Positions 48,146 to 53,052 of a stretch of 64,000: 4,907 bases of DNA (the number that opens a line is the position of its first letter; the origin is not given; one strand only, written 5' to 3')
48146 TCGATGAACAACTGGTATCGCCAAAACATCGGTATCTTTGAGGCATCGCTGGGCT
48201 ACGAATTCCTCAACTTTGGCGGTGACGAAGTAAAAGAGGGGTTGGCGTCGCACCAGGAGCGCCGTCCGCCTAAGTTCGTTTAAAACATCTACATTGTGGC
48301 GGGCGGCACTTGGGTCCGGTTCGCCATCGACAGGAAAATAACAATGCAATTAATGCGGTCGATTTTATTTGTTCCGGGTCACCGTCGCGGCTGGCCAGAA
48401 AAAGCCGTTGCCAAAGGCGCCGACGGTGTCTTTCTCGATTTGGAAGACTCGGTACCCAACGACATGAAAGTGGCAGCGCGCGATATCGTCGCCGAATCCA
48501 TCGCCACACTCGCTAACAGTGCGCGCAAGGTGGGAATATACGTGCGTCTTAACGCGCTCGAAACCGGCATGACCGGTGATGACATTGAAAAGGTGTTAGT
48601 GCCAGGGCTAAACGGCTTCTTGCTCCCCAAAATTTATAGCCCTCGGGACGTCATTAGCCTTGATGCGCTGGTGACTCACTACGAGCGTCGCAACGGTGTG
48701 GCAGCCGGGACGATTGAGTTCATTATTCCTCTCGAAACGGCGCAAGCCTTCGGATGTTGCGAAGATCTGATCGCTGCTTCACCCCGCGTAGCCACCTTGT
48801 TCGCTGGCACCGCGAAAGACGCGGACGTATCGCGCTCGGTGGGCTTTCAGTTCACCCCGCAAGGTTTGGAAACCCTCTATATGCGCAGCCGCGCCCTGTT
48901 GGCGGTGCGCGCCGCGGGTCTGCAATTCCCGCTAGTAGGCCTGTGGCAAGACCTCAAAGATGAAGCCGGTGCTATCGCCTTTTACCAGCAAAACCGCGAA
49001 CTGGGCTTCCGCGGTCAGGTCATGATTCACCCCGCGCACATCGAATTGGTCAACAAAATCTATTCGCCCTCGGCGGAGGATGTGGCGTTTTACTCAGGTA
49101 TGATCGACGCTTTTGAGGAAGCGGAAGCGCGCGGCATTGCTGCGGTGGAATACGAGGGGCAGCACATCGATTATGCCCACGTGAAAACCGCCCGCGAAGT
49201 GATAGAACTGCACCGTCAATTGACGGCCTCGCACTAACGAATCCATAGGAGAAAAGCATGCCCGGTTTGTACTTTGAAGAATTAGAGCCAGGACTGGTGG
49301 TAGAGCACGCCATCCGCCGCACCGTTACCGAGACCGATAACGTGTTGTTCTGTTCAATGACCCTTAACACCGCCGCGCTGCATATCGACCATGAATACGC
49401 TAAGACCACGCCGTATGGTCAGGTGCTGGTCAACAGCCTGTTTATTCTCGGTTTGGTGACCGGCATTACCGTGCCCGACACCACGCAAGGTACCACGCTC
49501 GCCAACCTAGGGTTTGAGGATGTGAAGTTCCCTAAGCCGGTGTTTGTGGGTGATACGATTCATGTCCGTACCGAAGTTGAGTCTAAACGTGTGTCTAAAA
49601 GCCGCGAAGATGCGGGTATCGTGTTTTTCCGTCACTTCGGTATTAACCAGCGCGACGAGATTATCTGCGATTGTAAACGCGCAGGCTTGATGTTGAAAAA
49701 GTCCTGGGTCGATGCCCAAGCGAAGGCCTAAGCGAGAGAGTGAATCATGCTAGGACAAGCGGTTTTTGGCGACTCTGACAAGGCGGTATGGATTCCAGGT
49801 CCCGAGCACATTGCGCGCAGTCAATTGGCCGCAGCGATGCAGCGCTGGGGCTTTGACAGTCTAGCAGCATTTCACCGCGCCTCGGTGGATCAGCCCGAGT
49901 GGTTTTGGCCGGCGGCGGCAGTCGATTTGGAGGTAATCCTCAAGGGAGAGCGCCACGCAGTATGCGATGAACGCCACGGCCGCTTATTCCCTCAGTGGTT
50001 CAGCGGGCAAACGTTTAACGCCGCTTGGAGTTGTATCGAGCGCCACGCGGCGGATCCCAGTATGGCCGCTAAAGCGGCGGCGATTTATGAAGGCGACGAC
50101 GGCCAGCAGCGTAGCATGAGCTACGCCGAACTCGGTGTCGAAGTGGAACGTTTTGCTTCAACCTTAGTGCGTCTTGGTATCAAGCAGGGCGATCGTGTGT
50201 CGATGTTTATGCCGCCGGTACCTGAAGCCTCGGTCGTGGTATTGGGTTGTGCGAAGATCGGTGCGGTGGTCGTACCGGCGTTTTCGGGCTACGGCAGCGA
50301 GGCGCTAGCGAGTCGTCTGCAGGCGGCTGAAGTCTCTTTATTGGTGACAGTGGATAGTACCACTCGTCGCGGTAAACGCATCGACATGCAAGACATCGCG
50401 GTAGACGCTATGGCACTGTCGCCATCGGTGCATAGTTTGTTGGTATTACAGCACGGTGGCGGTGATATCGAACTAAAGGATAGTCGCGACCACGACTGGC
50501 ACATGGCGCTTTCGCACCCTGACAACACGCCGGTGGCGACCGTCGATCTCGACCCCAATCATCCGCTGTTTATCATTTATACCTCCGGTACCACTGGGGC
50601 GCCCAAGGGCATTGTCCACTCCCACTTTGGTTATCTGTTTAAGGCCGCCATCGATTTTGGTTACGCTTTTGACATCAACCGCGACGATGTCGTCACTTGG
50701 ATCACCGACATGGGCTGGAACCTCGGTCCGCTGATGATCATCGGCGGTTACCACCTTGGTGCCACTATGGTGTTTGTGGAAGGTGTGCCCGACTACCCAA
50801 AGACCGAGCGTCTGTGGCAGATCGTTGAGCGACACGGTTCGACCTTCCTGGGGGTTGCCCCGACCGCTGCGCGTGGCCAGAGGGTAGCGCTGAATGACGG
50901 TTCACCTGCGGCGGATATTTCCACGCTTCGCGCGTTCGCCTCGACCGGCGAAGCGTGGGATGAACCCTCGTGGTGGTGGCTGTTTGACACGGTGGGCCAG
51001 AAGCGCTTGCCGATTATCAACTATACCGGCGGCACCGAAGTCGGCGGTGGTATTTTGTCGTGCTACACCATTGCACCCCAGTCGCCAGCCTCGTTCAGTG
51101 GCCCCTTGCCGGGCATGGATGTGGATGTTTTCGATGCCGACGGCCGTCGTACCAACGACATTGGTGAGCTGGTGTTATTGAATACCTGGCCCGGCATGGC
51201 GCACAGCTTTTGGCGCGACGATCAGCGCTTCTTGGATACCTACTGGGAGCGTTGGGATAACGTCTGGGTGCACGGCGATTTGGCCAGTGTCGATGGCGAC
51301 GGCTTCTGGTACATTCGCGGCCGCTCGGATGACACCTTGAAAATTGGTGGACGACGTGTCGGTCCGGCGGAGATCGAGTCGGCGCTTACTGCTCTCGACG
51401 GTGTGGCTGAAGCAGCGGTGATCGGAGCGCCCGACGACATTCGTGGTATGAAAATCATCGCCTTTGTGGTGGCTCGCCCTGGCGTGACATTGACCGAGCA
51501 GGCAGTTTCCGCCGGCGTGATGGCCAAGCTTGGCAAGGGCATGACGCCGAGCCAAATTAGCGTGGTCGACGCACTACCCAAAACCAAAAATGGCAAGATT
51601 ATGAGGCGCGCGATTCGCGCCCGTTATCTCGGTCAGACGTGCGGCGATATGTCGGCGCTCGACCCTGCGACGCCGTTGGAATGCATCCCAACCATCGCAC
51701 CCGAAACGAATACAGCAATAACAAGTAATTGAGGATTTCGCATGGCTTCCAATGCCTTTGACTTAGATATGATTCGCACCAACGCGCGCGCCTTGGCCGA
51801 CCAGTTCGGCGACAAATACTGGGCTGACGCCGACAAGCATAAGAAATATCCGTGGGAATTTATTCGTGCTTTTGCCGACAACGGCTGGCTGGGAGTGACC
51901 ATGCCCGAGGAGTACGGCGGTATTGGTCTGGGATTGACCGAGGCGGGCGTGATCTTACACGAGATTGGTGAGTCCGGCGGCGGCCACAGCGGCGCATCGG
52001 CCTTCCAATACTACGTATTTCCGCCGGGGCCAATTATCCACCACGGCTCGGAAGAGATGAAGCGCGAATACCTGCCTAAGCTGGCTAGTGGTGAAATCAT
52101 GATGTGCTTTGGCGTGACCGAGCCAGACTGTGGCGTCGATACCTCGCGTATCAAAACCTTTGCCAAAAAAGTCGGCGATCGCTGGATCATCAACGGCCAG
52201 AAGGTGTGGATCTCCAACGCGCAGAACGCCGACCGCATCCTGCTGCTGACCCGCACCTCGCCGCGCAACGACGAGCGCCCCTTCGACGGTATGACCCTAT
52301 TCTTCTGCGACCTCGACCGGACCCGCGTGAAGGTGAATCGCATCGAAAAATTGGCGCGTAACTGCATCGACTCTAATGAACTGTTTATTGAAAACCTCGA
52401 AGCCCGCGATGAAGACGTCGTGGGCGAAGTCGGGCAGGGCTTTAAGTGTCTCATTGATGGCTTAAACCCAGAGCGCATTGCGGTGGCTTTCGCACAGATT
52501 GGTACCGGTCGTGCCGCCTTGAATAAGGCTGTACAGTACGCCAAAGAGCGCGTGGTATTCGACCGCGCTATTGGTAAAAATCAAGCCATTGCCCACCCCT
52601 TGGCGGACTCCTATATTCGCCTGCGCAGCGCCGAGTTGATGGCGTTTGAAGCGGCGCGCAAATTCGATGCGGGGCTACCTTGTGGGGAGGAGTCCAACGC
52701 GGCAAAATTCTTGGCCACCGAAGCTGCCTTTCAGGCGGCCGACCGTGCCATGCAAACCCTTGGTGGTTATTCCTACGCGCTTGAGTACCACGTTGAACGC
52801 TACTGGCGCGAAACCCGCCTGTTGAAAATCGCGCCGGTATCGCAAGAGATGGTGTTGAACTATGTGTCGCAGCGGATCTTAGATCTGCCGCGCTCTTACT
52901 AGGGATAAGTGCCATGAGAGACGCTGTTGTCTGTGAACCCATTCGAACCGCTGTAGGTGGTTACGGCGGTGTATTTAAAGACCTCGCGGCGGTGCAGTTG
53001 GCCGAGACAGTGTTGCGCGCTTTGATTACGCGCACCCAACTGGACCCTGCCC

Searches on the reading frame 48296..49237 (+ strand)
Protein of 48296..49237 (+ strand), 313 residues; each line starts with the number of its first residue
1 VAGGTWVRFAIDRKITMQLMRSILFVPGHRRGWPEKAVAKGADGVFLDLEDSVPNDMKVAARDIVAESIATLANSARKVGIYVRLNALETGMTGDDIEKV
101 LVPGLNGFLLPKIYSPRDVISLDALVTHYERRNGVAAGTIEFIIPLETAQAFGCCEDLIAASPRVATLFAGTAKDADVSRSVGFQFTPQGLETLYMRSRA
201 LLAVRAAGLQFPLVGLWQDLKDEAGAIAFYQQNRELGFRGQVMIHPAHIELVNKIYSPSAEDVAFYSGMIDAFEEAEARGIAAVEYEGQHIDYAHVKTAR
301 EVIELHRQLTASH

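Call 46: search_protein_families(library=pfam, proteins=[window:48296-49237:+])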
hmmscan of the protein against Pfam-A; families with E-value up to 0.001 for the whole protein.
window:48296-49237:+ (313 aa): 2 families
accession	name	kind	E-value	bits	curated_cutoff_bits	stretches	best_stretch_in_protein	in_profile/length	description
PF03328.21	HpcH_HpaI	-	9e-32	110.6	25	1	21-246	1-221/221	HpcH/HpaI aldolase/citrate lyase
PF15617.12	C-C_Bond_Lyase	-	4.9e-08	32.9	28.4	0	23-127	10-122/320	C-C_Bond_Lyase of the TIM-Barrel fold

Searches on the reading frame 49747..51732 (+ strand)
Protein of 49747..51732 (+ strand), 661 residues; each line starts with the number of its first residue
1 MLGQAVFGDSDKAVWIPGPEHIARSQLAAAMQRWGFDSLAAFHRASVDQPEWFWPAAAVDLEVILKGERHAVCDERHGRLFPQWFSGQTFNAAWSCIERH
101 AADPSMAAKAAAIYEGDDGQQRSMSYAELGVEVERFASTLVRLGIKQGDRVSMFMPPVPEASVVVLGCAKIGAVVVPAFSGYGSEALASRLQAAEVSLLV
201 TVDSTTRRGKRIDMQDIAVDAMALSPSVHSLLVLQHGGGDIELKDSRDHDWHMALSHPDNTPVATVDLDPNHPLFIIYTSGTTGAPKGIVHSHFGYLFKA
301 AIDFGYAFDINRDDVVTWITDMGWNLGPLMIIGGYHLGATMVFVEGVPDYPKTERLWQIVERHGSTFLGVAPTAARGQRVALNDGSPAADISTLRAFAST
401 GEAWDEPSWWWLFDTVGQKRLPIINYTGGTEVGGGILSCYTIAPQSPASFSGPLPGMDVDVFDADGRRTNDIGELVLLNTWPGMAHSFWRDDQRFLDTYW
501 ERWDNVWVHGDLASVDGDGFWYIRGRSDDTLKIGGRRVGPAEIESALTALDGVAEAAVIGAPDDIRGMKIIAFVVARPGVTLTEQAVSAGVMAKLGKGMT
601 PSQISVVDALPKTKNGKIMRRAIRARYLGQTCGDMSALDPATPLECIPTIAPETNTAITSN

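Call 46: search_protein_families(library=pfam, proteins=[window:49747-51732:+])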
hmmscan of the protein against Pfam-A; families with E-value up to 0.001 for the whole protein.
window:49747-51732:+ (661 aa): 3 families
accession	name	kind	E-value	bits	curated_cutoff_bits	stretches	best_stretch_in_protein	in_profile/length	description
PF00501.34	AMP-binding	-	2e-65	221.5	29.9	1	109-477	11-374/384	AMP-binding enzyme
PF13193.12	AMP-binding_C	-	8.1e-20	72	24.5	1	542-617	1-76/76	AMP-binding enzyme C-terminal domain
PF16177.11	ACAS_N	-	3.2e-07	30.5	27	1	41-96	3-55/55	Acetyl-coenzyme A synthetase N-terminus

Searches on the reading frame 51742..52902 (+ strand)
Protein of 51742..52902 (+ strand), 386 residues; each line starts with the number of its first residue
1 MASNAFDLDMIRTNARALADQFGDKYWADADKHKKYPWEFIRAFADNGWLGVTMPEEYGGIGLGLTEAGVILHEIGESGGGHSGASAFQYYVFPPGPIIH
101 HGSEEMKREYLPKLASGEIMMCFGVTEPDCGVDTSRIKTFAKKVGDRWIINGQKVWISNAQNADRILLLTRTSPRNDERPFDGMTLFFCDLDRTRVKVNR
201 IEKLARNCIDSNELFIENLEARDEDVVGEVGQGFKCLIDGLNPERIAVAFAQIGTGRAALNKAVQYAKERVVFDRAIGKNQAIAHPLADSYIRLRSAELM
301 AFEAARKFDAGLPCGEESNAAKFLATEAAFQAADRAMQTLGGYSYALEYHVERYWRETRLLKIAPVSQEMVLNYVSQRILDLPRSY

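Call 46: search_protein_families(library=pfam, proteins=[window:51742-52902:+])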
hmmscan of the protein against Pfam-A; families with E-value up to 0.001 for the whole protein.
window:51742-52902:+ (386 aa): 4 families
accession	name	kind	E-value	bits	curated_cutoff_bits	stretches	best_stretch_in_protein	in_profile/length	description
PF00441.29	Acyl-CoA_dh_1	-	4.6e-39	134.4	22.4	1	231-379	1-149/150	Acyl-CoA dehydrogenase, C-terminal domain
PF02771.21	Acyl-CoA_dh_N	-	1.9e-26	93.1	22.9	1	9-118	5-113/113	Acyl-CoA dehydrogenase, N-terminal domain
PF02770.24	Acyl-CoA_dh_M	-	1.9e-17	63.7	33.3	1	122-218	1-96/97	Acyl-CoA dehydrogenase, middle domain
PF08028.16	Acyl-CoA_dh_2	-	7.5e-16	59.1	22.7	1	247-359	2-124/134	Acyl-CoA dehydrogenase, C-terminal domain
